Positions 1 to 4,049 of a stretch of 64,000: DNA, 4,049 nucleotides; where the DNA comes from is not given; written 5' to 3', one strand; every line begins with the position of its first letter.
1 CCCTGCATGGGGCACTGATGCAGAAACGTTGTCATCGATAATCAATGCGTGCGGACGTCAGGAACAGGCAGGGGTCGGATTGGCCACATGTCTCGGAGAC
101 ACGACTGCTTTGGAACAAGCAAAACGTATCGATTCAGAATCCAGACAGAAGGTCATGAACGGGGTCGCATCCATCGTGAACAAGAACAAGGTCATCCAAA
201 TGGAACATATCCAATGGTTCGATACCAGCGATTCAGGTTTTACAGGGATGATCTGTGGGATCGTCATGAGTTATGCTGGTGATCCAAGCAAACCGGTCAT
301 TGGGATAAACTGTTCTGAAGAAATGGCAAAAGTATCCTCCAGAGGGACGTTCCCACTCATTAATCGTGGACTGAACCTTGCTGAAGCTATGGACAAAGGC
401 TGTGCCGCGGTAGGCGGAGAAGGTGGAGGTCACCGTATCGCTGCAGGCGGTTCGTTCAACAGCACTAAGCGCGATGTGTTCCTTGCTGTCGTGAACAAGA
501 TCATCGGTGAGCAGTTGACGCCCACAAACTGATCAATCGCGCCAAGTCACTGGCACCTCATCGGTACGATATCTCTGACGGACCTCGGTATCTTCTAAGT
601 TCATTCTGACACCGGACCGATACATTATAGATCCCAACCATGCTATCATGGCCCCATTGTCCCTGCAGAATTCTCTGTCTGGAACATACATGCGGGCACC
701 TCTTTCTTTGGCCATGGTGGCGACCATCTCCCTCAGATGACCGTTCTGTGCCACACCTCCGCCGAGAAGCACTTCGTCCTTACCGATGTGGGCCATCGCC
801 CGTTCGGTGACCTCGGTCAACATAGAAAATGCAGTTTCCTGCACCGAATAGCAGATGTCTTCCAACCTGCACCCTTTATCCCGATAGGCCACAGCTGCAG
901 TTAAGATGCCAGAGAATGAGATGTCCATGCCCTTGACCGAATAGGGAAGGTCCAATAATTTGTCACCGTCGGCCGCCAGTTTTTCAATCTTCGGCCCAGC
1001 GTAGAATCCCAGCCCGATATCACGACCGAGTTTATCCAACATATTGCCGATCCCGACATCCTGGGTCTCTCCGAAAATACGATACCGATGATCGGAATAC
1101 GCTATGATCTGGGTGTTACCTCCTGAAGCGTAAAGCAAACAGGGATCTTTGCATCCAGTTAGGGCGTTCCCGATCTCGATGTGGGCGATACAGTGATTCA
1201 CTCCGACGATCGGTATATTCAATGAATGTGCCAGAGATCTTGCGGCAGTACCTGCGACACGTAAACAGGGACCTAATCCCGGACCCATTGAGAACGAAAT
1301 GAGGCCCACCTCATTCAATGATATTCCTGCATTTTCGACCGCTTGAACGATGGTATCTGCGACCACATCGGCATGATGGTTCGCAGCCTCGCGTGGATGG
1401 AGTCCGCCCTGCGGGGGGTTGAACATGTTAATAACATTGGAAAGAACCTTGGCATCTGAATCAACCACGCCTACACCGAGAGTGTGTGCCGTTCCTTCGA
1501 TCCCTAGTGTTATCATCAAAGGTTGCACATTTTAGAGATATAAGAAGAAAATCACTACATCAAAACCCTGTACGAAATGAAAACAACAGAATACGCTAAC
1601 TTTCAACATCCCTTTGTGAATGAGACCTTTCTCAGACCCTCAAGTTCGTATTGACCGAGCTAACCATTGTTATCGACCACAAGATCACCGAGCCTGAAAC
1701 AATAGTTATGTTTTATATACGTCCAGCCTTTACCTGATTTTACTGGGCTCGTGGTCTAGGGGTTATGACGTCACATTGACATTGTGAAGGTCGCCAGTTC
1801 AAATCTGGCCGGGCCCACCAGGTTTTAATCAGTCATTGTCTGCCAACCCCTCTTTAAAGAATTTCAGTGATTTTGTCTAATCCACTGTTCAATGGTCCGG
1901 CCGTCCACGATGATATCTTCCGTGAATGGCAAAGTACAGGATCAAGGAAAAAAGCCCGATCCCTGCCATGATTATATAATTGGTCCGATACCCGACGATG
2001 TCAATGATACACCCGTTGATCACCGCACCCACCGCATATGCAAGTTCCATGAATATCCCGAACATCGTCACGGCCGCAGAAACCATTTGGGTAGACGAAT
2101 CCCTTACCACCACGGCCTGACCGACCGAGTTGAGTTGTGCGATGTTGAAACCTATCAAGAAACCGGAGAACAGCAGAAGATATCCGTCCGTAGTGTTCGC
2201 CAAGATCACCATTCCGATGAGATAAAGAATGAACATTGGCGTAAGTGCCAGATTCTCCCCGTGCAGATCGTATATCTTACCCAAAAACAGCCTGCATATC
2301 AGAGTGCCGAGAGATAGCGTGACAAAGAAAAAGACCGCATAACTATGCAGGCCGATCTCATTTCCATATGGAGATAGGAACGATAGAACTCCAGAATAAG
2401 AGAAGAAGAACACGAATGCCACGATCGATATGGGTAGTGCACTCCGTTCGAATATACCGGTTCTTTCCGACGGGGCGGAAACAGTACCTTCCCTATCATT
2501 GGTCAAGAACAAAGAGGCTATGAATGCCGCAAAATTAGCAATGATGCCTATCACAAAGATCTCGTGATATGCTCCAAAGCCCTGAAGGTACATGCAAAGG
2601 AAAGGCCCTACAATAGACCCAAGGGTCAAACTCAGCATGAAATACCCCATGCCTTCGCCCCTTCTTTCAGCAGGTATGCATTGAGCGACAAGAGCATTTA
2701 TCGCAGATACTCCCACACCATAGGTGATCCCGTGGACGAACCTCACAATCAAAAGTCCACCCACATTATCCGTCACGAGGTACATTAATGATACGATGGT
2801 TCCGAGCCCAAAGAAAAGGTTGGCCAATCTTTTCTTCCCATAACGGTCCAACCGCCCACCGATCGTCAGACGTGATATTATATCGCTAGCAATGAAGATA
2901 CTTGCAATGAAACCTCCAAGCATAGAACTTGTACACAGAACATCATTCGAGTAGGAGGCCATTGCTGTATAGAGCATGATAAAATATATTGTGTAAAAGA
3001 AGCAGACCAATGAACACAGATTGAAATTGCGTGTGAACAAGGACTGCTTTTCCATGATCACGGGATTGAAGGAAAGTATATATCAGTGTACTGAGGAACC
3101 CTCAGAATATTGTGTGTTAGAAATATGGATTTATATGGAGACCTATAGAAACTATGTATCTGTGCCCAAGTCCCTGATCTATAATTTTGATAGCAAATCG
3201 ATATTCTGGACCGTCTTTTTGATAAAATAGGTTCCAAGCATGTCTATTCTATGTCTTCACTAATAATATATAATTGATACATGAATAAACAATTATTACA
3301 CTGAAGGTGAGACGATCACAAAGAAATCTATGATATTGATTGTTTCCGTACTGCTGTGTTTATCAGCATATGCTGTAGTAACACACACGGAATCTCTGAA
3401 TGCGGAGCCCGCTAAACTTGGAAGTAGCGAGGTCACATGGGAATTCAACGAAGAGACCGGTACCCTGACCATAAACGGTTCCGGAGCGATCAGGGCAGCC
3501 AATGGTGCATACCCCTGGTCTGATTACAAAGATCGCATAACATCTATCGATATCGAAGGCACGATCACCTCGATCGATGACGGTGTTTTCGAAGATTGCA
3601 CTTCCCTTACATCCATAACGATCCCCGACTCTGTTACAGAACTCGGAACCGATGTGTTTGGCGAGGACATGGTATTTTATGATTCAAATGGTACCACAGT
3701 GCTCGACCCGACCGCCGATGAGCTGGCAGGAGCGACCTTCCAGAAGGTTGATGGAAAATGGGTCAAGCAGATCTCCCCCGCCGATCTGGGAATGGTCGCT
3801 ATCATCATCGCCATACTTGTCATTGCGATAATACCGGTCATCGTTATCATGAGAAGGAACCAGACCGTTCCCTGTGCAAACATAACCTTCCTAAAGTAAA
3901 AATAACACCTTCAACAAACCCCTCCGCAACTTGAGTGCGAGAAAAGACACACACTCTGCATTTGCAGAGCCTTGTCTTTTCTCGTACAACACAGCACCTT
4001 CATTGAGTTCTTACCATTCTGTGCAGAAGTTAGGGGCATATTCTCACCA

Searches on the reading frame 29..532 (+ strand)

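Call 38: search_protein_families(library=pfam, proteins=[window:29-532:+], max_evalue=0.00001)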
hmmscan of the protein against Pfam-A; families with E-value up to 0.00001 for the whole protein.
window:29-532:+ (167 aa): 1 family
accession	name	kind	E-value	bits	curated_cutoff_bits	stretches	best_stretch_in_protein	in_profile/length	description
PF02272.25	DHHA1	-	1.4e-10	41.9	25.9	1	79-160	22-101/102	DHHA1 domain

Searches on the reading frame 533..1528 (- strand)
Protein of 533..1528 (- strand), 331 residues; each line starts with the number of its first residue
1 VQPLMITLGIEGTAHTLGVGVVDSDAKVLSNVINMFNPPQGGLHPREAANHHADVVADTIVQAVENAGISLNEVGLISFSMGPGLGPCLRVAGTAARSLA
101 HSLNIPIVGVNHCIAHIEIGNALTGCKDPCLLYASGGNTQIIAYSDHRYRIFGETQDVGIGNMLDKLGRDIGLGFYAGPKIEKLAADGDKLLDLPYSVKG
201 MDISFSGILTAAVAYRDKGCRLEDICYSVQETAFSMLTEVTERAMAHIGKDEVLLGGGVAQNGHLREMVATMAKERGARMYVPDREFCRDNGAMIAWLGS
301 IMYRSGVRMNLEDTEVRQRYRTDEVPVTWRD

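Call 38: search_protein_families(library=pfam, proteins=[window:533-1528:-], max_evalue=0.00001)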
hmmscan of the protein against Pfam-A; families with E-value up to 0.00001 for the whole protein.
window:533-1528:- (331 aa): 2 families
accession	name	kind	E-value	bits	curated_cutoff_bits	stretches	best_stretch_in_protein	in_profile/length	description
PF00814.31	TsaD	-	3.7e-79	266.6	24.8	1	28-297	2-264/264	tRNA N6-adenosine threonylcarbamoyltransferase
PF22521.2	HypF_C_2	-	5.2e-12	46.5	27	1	178-292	120-236/241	Carbamoyltransferase, Kae1-like Domain, second subdomain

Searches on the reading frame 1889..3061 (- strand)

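Call 38: search_protein_families(library=pfam, proteins=[window:1889-3061:-], max_evalue=0.00001)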
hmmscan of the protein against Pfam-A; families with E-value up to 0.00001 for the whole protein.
window:1889-3061:- (390 aa): 2 families
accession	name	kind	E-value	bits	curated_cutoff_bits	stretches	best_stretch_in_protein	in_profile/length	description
PF07690.21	MFS_1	-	1.2e-40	139.9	33.4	2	18-305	3-306/347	Major Facilitator Superfamily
PF00083.30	Sugar_tr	-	5.3e-08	32.6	22.3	0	31-186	32-191/452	Sugar (and other) transporter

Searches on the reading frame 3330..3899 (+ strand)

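Call 38: search_protein_families(library=pfam, proteins=[window:3330-3899:+], max_evalue=0.00001)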
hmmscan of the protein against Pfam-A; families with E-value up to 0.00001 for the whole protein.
window:3330-3899:+ (189 aa): 1 family
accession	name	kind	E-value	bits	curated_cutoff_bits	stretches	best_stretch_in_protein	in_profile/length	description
PF13306.12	LRR_5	-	4.6e-09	36.7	27.7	1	69-110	12-53/127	BspA type Leucine rich repeat region (6 copies)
